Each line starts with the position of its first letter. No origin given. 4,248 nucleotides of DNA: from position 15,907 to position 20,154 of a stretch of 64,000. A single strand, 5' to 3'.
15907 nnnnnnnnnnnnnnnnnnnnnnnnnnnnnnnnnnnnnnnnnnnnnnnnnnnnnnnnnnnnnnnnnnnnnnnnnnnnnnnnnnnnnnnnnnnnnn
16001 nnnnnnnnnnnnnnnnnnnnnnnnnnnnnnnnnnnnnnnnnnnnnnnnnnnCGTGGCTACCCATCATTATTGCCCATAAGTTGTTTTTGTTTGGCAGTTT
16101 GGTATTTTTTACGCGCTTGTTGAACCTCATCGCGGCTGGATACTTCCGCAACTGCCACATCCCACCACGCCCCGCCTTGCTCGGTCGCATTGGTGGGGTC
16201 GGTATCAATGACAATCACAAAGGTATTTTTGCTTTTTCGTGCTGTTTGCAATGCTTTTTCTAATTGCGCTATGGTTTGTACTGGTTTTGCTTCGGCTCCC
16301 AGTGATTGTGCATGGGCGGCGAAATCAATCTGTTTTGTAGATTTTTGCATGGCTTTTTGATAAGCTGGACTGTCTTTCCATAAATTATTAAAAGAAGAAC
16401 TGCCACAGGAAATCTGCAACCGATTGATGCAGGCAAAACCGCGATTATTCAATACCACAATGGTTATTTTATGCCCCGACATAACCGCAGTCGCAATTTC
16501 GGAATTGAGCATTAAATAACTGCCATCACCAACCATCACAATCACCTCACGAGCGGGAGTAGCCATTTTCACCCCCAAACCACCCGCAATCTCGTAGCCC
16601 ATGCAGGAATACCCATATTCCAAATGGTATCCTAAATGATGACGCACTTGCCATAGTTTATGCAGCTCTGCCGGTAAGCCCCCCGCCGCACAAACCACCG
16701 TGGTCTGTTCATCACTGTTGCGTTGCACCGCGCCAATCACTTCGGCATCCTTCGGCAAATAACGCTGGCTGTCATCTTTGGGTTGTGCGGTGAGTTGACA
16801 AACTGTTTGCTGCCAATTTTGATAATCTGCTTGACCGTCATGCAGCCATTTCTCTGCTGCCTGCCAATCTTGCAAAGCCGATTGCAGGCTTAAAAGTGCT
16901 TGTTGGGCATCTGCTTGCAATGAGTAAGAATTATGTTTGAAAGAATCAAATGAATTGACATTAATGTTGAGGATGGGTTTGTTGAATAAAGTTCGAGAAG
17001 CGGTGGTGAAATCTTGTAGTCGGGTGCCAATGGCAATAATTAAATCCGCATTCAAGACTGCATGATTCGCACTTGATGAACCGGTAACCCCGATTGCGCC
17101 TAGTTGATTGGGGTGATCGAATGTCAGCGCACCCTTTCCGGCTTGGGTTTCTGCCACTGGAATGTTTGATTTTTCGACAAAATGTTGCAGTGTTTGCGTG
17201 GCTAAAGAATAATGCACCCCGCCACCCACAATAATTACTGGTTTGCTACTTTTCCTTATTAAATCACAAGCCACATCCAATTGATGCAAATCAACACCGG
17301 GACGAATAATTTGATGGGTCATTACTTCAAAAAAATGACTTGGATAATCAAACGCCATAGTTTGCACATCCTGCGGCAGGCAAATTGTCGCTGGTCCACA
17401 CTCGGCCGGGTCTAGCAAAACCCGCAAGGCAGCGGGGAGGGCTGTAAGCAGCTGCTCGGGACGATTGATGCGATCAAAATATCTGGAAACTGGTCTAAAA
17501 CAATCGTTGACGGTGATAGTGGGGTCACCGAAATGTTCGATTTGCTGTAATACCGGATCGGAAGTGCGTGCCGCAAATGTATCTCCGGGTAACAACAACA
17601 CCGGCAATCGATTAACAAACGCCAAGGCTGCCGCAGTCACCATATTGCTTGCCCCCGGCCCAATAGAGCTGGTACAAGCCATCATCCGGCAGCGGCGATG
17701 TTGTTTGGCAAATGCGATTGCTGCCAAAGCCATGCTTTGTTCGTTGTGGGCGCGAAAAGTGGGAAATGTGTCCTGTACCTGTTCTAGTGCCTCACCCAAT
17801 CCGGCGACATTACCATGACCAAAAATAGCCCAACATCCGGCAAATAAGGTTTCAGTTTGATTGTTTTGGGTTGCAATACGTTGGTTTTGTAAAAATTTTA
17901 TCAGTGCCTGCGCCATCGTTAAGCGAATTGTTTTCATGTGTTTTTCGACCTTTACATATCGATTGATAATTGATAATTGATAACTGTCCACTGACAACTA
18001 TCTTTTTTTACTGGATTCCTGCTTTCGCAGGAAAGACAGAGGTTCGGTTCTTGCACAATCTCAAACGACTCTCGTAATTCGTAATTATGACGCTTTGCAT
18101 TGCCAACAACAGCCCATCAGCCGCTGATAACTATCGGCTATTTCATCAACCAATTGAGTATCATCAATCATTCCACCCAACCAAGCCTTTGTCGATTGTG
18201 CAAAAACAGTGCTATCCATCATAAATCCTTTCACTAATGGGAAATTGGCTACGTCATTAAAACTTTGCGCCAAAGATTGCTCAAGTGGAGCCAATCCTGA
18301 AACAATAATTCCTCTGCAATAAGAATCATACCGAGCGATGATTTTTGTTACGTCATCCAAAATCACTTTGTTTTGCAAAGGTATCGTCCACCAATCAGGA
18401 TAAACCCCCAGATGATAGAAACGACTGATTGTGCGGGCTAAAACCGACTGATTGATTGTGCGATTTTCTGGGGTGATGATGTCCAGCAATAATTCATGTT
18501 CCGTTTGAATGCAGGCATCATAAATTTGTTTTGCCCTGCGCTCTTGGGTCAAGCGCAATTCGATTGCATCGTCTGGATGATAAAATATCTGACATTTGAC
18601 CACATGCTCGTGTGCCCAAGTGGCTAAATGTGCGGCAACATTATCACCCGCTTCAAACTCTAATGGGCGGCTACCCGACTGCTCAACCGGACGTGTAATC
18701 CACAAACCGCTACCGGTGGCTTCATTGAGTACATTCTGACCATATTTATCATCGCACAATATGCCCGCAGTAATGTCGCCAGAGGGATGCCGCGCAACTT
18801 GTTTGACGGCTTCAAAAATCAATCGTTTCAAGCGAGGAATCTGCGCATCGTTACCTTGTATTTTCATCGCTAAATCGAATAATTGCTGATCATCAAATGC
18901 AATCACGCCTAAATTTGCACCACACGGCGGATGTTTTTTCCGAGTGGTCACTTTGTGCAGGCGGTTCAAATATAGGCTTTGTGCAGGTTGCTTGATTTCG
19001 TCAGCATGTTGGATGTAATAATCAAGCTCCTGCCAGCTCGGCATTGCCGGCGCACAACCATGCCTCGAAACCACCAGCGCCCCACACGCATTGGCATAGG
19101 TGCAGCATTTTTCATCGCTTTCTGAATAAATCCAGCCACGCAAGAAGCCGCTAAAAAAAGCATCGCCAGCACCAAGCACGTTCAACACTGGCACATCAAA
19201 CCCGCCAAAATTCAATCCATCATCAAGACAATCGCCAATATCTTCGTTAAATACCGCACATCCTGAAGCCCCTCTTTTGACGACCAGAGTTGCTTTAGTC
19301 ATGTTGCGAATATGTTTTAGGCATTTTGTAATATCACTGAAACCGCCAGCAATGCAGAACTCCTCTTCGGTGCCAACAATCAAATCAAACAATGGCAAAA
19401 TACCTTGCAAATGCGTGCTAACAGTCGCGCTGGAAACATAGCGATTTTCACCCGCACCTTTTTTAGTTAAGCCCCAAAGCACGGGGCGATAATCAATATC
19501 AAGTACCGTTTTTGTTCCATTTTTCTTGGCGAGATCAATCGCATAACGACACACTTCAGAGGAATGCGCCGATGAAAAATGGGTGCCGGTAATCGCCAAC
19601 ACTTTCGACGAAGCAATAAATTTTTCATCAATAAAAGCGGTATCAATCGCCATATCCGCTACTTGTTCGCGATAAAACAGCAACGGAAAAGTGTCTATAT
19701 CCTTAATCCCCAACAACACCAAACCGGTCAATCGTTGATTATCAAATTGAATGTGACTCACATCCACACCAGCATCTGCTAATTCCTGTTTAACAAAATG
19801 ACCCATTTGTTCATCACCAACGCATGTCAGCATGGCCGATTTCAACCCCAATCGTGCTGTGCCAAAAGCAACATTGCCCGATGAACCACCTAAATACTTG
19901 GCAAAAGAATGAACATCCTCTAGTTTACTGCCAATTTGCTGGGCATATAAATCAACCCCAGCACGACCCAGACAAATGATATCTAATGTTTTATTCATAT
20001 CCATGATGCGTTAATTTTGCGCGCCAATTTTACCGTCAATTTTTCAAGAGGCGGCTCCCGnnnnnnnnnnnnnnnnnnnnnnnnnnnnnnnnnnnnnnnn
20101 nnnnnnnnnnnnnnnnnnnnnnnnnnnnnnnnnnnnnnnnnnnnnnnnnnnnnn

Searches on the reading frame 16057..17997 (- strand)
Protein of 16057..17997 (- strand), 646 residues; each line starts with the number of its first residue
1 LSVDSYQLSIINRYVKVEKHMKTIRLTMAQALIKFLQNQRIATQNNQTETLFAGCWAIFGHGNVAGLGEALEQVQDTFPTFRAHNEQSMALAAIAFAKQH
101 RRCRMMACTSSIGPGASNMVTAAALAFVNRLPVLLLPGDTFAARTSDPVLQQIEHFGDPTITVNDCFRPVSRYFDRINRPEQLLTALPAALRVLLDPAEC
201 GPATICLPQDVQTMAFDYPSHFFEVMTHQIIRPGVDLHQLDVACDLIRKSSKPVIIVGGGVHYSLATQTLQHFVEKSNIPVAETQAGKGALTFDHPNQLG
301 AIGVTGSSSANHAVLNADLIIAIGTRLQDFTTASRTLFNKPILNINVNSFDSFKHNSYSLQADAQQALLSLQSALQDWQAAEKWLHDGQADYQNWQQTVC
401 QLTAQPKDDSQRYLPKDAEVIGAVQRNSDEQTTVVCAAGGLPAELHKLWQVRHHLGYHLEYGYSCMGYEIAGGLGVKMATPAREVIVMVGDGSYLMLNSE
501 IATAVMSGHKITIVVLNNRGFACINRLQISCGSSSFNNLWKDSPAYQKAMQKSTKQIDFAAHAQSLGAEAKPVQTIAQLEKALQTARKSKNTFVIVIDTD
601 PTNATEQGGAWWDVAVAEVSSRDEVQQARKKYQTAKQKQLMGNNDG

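Call 62: search_protein_families(library=pfam, proteins=[window:16057-17997:-], max_evalue=0.00001)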
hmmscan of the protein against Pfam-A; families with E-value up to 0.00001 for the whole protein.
window:16057-17997:- (646 aa): 3 families
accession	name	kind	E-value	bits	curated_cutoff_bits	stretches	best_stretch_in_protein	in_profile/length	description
PF00205.28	TPP_enzyme_M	-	1.5e-34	119.1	30.4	1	241-368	2-134/137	Thiamine pyrophosphate enzyme, central domain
PF02775.26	TPP_enzyme_C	-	7.5e-32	110.7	21.9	1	439-596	3-150/151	Thiamine pyrophosphate enzyme, C-terminal TPP binding domain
PF02776.23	TPP_enzyme_N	-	2e-10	40.9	26.8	1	67-152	30-113/119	Thiamine pyrophosphate enzyme, N-terminal TPP binding domain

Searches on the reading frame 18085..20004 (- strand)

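Call 62: search_protein_families(library=pfam, proteins=[window:18085-20004:-], max_evalue=0.00001)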
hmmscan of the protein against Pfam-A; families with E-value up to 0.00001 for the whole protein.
window:18085-20004:- (639 aa): 2 families
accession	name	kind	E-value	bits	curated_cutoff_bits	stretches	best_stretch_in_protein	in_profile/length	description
PF09863.15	DUF2090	-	2e-101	339.6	27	1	326-635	1-307/310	Uncharacterized protein conserved in bacteria (DUF2090)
PF00294.29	PfkB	-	4e-46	158.2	25.8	1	8-322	3-300/302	pfkB family carbohydrate kinase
